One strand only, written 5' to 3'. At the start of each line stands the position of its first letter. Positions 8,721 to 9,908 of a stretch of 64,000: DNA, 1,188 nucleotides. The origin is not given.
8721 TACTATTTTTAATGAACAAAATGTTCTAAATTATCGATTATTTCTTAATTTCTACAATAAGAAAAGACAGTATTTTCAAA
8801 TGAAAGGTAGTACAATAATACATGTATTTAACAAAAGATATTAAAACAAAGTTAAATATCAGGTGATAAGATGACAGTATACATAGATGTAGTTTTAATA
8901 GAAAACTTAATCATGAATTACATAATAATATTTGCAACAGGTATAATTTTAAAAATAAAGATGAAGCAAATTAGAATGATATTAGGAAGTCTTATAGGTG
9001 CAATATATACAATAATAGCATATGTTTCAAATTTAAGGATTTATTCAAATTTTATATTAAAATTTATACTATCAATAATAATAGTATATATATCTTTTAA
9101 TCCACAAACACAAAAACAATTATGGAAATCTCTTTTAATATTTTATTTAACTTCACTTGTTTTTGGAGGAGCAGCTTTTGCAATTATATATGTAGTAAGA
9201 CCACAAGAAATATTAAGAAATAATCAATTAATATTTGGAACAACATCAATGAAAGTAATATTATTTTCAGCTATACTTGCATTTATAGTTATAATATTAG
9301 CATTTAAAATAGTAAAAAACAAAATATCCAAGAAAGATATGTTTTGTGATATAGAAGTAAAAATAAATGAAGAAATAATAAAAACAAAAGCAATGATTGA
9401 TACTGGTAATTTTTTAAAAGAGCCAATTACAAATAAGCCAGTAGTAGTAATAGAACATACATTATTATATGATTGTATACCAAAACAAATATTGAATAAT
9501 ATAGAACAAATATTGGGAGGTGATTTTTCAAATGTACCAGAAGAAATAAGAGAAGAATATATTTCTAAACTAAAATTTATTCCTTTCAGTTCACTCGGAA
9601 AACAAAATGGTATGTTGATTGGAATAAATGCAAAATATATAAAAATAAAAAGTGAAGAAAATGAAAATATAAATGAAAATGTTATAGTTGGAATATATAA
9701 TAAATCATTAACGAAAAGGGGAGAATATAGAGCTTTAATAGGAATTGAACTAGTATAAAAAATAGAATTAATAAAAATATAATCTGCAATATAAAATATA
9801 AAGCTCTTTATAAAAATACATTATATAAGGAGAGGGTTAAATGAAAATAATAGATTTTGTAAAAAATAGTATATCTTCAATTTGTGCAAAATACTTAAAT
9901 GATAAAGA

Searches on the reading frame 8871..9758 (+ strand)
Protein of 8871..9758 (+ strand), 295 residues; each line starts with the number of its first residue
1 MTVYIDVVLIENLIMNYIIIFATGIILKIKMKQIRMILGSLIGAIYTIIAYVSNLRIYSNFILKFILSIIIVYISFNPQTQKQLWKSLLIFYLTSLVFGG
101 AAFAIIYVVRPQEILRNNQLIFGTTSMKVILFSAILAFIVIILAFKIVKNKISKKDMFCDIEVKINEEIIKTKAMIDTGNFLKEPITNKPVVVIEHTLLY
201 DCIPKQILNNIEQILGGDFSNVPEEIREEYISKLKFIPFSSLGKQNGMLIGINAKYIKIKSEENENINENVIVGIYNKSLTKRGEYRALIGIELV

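Call 60: search_protein_families(library=pfam, proteins=[window:8871-9758:+], max_evalue=0.001)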
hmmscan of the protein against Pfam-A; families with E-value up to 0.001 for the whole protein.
window:8871-9758:+ (295 aa): 1 family
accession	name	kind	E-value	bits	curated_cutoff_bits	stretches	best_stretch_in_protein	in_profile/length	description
PF03419.18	Peptidase_U4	-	4.2e-78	263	28.4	1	2-291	1-281/284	Sporulation factor SpoIIGA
